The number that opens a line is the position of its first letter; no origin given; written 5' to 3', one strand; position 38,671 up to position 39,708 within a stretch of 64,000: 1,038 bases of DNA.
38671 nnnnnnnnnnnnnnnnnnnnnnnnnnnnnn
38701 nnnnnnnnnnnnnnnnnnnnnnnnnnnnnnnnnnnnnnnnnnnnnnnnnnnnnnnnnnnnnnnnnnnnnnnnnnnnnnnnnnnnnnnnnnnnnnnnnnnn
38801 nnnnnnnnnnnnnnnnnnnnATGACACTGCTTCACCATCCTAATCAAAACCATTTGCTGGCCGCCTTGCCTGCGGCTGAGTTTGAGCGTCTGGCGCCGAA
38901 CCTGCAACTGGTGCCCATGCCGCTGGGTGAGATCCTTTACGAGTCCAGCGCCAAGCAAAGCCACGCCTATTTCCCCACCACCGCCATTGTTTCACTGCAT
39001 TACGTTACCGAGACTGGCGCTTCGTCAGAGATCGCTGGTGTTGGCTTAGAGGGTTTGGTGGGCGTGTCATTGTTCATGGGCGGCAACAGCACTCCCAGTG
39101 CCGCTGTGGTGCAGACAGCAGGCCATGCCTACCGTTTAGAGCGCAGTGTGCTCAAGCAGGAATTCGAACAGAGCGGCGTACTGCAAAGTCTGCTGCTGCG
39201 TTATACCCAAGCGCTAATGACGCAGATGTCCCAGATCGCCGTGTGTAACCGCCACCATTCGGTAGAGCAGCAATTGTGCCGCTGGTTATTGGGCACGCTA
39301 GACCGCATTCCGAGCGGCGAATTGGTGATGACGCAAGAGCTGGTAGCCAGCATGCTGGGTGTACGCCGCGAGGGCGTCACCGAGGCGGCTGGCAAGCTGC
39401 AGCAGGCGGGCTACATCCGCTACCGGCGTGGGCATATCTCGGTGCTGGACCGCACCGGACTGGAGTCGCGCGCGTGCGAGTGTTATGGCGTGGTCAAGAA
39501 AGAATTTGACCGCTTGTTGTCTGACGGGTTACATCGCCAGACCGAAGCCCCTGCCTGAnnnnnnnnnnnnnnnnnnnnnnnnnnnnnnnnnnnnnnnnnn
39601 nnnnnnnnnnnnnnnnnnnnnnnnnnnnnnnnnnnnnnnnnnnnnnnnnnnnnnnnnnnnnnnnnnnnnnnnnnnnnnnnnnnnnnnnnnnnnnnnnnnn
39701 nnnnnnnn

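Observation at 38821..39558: Crp/Fnr-family protein at the end of a kinase-RR operon is the candidate cognate regulator, and appears autoregulated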

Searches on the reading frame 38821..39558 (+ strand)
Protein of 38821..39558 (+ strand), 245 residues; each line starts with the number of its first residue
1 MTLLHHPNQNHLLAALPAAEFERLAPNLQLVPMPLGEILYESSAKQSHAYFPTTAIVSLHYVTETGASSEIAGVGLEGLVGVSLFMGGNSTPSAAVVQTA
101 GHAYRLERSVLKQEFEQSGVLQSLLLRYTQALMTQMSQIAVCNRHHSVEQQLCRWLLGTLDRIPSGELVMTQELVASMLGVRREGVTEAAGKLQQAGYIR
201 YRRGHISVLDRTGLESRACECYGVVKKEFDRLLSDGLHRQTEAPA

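Call 5: search_protein_families(library=pfam, proteins=[window:38821-39558:+], max_evalue=0.01)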
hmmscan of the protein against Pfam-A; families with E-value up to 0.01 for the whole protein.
window:38821-39558:+ (245 aa): 3 families
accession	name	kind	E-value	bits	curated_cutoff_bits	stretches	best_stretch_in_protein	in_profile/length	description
PF13545.12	HTH_Crp_2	-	4.1e-14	52.7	27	1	150-216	1-69/70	Crp-like helix-turn-helix domain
PF00027.35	cNMP_binding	-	1.1e-05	25.8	27.5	1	34-117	5-88/89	Cyclic nucleotide-binding domain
PF12802.13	MarR_2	-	0.00085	19.9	27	1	156-203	10-54/61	MarR family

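Call 6: search_solved_structures(query=window:38821-39558:+, max_evalue=1, show_alignments=3)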
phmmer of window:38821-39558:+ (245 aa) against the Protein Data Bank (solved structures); distinct sequences matched with E-value up to 1: 12.
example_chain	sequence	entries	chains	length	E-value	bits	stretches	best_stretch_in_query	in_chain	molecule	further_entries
4cyd_A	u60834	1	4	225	0.0002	24.2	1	22-218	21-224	PROBABLE TRANSCRIPTION REGULATOR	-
4byy_A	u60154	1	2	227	0.00021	24.1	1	22-218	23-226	TRANSCRIPTIONAL REGULATOR, CRP/FNR FAMILY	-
3dkw_A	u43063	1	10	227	0.00026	23.8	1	9-215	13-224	DNR protein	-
3r6s_A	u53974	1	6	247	0.00027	23.8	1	22-218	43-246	transcription regulator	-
3dv8_A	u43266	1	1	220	0.00086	22.1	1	145-216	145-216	transcriptional regulator, Crp/Fnr family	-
2zcw_A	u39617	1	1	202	0.0023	20.7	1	169-218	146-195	Transcriptional regulator, FNR/CRP family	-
3h3u_A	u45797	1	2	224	0.01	18.6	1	22-217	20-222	PROBABLE TRANSCRIPTIONAL REGULATORY PROTEIN (PROBABLY CRP/FNR-FAMILY)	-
3mzh_A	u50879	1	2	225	0.01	18.6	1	22-217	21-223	PROBABLE TRANSCRIPTIONAL REGULATORY PROTEIN (PROBABLY CRP/FNR-FAMILY)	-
3d0s_A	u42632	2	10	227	0.01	18.6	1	22-217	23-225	TRANSCRIPTIONAL REGULATORY PROTEIN | PROBABLE TRANSCRIPTIONAL REGULATORY PROTEIN (PROBABLY CRP/ FNR-FAMILY)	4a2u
3i54_A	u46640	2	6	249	0.014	18.1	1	21-217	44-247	Transcriptional regulator, Crp/Fnr family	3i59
7t8o_A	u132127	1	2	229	0.02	17.7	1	144-211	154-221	Lmo0753 protein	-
2pqq_A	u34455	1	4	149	0.044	16.5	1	9-95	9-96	Putative transcriptional regulator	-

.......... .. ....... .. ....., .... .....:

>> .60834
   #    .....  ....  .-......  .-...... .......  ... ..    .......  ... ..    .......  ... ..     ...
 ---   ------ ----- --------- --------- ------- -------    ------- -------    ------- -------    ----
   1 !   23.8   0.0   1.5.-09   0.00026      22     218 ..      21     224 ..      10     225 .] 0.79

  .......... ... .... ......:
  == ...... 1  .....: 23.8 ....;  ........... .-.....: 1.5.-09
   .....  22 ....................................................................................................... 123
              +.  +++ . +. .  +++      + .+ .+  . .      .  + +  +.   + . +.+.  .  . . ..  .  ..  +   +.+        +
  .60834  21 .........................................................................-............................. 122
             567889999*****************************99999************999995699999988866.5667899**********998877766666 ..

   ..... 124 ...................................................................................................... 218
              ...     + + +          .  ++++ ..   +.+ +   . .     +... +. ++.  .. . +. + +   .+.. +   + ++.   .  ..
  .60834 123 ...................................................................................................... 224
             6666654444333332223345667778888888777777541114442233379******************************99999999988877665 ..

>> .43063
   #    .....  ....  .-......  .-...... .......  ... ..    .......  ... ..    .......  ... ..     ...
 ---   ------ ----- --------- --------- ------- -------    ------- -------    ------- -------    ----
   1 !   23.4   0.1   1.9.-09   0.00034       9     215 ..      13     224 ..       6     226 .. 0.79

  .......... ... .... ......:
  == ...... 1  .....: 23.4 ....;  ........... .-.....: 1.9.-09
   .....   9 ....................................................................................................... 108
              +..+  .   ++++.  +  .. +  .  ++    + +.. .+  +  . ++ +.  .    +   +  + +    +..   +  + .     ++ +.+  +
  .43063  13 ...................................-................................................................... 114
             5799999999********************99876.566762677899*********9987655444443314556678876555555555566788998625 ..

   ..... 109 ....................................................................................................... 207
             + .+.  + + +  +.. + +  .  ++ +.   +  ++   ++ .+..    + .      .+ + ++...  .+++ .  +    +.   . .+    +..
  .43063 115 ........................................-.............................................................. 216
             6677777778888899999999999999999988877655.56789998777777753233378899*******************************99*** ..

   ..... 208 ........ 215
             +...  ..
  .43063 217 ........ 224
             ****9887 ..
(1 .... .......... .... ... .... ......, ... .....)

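Call 7: find_homologous_proteins(query=window:38821-39558:+, max_evalue=1e-10)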
Query window:38821-39558:+ (245 aa): 8000 proteins with E <= 1e-10 among 8000 candidates; the best 120 are listed.
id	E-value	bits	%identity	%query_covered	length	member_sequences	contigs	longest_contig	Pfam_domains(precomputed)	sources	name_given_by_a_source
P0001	1.4e-152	524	98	100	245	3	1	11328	PF13545.13,PF00027.36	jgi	jgi:CRP-like cAMP-binding protein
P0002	1.5e-145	501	94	100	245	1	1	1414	PF13545.13,PF00027.36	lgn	-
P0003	5.3e-134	463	87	99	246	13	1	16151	PF13545.13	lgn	-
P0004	6.9e-134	462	87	99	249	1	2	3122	PF13545.13,PF00027.36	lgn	-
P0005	1.1e-133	462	90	96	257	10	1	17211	PF13545.13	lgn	-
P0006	4.1e-133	460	88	99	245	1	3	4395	PF13545.13,PF00027.36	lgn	-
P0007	2.5e-132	457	89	96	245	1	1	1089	PF13545.13,PF00027.36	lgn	-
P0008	5.1e-132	456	87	99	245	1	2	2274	PF13545.13,PF00027.36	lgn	-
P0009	5.2e-132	456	87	99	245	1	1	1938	PF13545.13,PF00027.36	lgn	-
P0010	1.9e-128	445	85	98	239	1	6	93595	PF13545.13,PF00027.36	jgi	jgi:CRP-like cAMP-binding protein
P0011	1.2e-124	432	85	92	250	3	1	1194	PF13545.13,PF00027.36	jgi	-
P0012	1.1e-123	429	81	96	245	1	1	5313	PF13545.13,PF00027.36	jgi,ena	-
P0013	3.2e-123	428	81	96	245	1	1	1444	PF13545.13,PF00027.36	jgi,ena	-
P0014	1.8e-122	425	84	94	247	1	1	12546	PF13545.13,PF00027.36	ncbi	-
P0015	6.4e-122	423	78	99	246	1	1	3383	PF13545.13,PF00027.36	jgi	jgi:CRP-like cAMP-binding protein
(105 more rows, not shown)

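Call 13: find_related_loci(query=window:38821-39558:+, collection=genome_contigs, flank=10000)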
Query window:38821-39558:+ (245 aa) in genome_contigs; peptide patterns used: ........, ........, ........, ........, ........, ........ (x = any residue, [..] = any of these).
599 stretches matched a pattern (row limit reached: there are more); 528 encode a relative of the query (tblastn E <= 1e-3); the best 80 are kept; 80 distinct loci.
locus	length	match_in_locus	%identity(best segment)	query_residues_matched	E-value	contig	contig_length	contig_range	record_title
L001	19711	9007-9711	81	1-235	2e-126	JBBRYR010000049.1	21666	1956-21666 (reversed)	MAG: Burkholderiales bacterium isolate La5_metabat2.131 La5_metabat2.131_K_3299732_L_21666_cov_19.3972, whole genome sho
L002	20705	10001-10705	79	1-235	4e-125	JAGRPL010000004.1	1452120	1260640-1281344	MAG: Rhodoferax sp. isolate BP02 k141_6051, whole genome shotgun sequence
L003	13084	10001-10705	80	1-235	5e-125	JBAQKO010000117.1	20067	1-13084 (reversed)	MAG: Rhodoferax sp. isolate MFD12081_ilm_asm_bin5 k127_46465, whole genome shotgun sequence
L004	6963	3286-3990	78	1-235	7e-124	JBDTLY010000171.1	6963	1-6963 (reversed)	MAG: Casimicrobiaceae bacterium isolate cluster3_bin.113 NODE_55961_length_6963_cov_7.253909, whole genome shotgun seque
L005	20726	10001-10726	75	1-242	3e-122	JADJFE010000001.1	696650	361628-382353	MAG: Candidatus Aalborgicola bjergmarkensis isolate Bjer_18-Q3-R1-45_BATAC.458 tig00001862-10-6955040, whole genome shot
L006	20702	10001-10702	77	6-239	1e-121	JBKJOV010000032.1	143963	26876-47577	MAG: Rhodoferax sp. isolate ant_bin.43 S1Ck117_1476427_flag_1_multi_52.9508_len_143963, whole genome shotgun sequence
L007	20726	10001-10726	75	4-245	2e-121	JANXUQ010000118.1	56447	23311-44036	MAG: Rhodoferax sp. isolate 340R_metabat_138 340R_k141_15736, whole genome shotgun sequence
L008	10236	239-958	75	1-240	3e-121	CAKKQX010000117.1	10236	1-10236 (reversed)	Burkholderiales bacterium isolate Hainich-H32-bin046-1 genome assembly, contig: H32-bin046_1_Hain_H32_02um_R1_3524_lengt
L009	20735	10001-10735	73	1-240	2e-120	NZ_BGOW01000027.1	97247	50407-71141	Sulfuriferula multivorans strain TTN NODE_27, whole genome shotgun sequence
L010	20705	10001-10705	76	1-235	2e-120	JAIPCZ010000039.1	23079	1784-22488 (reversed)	MAG: Polaromonas sp. isolate Tobar12m-G24 Tobar12m-C1558, whole genome shotgun sequence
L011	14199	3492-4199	77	5-240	7e-120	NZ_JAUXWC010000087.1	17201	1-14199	MAG: Rhodoferax sp. isolate C15_maxbin.065_sub C15_k141_125777, whole genome shotgun sequence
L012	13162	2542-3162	79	1-244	2e-119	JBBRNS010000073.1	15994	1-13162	MAG: Burkholderiales bacterium isolate La1_metabat2.189 LA1C_B2.189_k141_2421755L_15994_cov_10.0000, whole genome shotgu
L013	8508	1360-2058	76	7-239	7e-119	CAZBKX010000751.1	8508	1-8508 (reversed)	MAG TPA_asm: uncultured Rhodoferax sp. isolate binchicken_co255_139 genome assembly, contig: k141_4372185, whole genome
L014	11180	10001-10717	74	5-243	8e-119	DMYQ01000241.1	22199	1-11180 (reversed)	MAG TPA_asm: Janthinobacterium sp. isolate UBA11349 contig_958, whole genome shotgun sequence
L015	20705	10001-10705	74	1-235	5e-119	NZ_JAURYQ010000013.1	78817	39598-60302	MAG: Rhodoferax sp. isolate E2_concoct.bin.87 E2_k141_53560, whole genome shotgun sequence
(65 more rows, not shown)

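Call 18: search_protein_families(library=ncbifam, proteins=[window:38821-39558:+], max_evalue=0.01)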
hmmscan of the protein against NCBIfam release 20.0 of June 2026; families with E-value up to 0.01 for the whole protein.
window:38821-39558:+ (245 aa): 1 family
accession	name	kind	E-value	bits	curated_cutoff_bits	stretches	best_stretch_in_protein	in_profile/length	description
NF010499.0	PRK13918.1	equivalog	0.0011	18.5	274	1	166-216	147-199/205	CRP/FNR family transcriptional regulator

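Call 27: predict_structure(protein=window:38821-39558:+)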
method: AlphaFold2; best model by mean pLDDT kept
length: 245 residues; sequences in the alignment: 1
mean_pLDDT: 45.8   pTM: 0.39
mean pLDDT of the five models: 45.8, 42.3, 41.5, 39.2, 30.1
residues with pLDDT >= 90: 0; 70-90: 6; 50-70: 80; < 50: 159
segments of 3 or more residues with pLDDT < 50: 1-18, 24-108, 110-127, 129-146, 182-186, 236-245
pLDDT, mean of each block of 10 residues (from residue 1): 26 42 46 34 25 30 27 33 42 44 47 47 48 45 45 56 56 56 49 60 69 64 67 48 27
secondary structure, 60 per line:
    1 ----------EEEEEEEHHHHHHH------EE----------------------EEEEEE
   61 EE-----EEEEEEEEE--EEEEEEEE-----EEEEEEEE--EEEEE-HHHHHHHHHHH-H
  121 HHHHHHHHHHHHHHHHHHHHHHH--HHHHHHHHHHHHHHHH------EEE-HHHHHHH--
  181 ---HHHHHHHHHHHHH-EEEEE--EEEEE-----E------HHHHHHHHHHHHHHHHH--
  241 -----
elements in order: E11-17 H18-24 E55-62 E68-76 E79-86 E92-99 E102-106 H108-118 H120-143 H146-161 E168-170 H172-178 H184-196 E198-202 E205-209 H222-238

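Call 28: search_protein_representatives(protein=window:38821-39558:+)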
Query: 245 residues. Proteins with E-value up to 0.001 (for the whole library): 20859; up to 1e-10: 12516; up to 1e-30: 3766. The best 150 are listed.
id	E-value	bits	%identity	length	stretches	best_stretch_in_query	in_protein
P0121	2.5e-98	344.4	69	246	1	5-236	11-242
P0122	7.4e-93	326.5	66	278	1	4-238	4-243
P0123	3.3e-91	321.1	44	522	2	9-223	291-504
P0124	3.8e-91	321.0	62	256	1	3-234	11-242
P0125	5.5e-90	317.2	61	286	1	2-235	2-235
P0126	1.6e-87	309.1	63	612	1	4-233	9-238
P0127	1.1e-86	306.4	62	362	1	1-234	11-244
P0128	6.7e-86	303.8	60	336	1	7-245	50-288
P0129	8.5e-86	303.4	61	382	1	4-234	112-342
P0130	2.2e-84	298.8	60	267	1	8-240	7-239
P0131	2.3e-84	298.8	60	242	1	4-233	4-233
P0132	1.3e-83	296.4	61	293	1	3-235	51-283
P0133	2.0e-83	295.7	59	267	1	5-235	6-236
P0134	5.6e-82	291.0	60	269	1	4-235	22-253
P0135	6.6e-82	290.7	64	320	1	6-221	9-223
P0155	3.4e-75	268.8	55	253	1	3-234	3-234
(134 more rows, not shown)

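Call 30: search_solved_structures(query=A1, max_evalue=0.001, show_alignments=2)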
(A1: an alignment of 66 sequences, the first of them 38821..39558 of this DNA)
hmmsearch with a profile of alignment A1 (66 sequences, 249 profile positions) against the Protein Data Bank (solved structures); distinct sequences matched with E-value up to 0.001: 51.
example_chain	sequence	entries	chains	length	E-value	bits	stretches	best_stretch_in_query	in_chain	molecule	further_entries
4cyd_A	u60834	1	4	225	2.4e-16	63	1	18-219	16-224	PROBABLE TRANSCRIPTION REGULATOR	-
4byy_A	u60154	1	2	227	2.4e-16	63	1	17-219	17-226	TRANSCRIPTIONAL REGULATOR, CRP/FNR FAMILY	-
3r6s_A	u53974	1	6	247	3.2e-16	62.6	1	17-219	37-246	transcription regulator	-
3mzh_A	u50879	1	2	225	9.9e-14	54.4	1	18-219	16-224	PROBABLE TRANSCRIPTIONAL REGULATORY PROTEIN (PROBABLY CRP/FNR-FAMILY)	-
3h3u_A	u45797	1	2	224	1e-13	54.4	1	18-219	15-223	PROBABLE TRANSCRIPTIONAL REGULATORY PROTEIN (PROBABLY CRP/FNR-FAMILY)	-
3d0s_A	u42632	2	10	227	1e-13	54.4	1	18-219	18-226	TRANSCRIPTIONAL REGULATORY PROTEIN | PROBABLE TRANSCRIPTIONAL REGULATORY PROTEIN (PROBABLY CRP/ FNR-FAMILY)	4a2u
3i54_A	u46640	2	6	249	1.4e-13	54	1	17-219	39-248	Transcriptional regulator, Crp/Fnr family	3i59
3dkw_A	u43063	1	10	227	6e-13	51.9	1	7-216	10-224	DNR protein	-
2xgx_A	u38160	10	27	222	1.1e-12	51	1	9-217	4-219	GLOBAL NITROGEN REGULATOR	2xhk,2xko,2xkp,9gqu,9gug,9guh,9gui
3dv8_A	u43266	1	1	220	1.3e-12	50.8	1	148-217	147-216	transcriptional regulator, Crp/Fnr family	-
8h3v_X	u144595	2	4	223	8.8e-12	48.1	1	35-215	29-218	NtcA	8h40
3la2_A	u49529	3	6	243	1.1e-11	47.7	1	35-215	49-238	Global nitrogen regulator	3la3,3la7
9qlt_A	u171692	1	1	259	1.5e-08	37.4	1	17-218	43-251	FNR type regulator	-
2pqq_A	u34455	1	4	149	2.2e-08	36.9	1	8-132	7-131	Putative transcriptional regulator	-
8qto_A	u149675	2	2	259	4.7e-08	35.8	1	17-218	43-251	FNR type regulator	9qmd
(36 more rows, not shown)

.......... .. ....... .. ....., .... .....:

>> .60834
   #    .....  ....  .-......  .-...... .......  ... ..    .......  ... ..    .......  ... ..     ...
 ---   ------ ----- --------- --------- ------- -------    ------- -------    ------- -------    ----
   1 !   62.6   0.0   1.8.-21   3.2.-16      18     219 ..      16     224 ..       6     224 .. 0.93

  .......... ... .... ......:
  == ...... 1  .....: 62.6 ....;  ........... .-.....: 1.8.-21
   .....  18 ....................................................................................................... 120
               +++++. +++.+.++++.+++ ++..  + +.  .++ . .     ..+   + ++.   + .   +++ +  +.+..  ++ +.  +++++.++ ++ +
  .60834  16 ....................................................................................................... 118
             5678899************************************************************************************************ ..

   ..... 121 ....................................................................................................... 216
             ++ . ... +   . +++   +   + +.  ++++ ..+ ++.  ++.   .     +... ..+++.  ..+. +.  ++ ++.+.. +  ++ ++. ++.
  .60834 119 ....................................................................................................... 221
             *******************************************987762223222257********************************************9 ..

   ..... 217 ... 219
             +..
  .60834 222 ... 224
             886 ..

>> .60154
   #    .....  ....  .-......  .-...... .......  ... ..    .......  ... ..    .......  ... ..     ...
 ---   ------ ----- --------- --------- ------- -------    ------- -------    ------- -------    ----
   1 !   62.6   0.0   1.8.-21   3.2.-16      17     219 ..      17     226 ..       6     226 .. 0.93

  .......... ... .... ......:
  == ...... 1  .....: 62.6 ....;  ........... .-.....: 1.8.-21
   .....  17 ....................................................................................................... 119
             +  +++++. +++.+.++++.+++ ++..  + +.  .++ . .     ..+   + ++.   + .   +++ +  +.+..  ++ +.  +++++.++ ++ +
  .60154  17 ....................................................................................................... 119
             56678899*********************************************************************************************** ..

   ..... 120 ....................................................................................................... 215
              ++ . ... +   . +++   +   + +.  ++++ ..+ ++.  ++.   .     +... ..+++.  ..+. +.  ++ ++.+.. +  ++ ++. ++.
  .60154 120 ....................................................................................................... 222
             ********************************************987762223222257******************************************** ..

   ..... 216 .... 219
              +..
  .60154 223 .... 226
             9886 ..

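Call 44: find_homologous_proteins(query=A1, max_evalue=1e-20)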
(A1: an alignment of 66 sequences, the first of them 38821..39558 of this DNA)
Query A1 (66 sequences) (245 aa, profile of the alignment): 8000 proteins with E <= 1e-20 among 8000 candidates; the best 120 are listed.
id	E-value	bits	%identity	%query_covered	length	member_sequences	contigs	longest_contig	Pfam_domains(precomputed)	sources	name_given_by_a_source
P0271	4.5e-135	467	77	100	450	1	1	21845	PF13545.13,PF00027.36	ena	-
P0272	1.6e-122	426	72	94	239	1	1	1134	PF13545.13,PF00027.36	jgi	jgi:CRP-like cAMP-binding protein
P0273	1.3e-121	423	74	93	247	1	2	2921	PF13545.13,PF00027.36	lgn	-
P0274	2.9e-121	422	73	93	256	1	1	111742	PF13545.13,PF00027.36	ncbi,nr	ncbi:MAG: Crp/Fnr family transcriptional regulator [Gammaproteobacteria bacterium]|nr:Crp/Fnr family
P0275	3.9e-121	421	72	95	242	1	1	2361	PF13545.13,PF00027.36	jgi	jgi:CRP-like cAMP-binding protein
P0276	6.5e-121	420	71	96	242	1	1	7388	PF13545.13,PF00027.36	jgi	jgi:CRP-like cAMP-binding protein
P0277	7.5e-121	420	72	94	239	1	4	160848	PF13545.13,PF00027.36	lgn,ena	-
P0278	7.6e-121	420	73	94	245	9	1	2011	PF13545.13,PF00027.36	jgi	jgi:CRP-like cAMP-binding protein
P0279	7.9e-121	420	74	94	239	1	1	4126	PF13545.13,PF00027.36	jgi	jgi:CRP-like cAMP-binding protein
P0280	9.8e-121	420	73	94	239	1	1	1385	PF13545.13,PF00027.36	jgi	jgi:CRP-like cAMP-binding protein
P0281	1.0e-120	420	73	94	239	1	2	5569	PF13545.13,PF00027.36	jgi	jgi:CRP-like cAMP-binding protein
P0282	1.1e-120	420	71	95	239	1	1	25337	PF13545.13,PF00027.36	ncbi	-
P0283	1.1e-120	420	73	93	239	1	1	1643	PF13545.13,PF00027.36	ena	-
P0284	1.1e-120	420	73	94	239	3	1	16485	PF13545.13,PF00027.36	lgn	-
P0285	1.2e-120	419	73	94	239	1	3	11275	PF13545.13,PF00027.36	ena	-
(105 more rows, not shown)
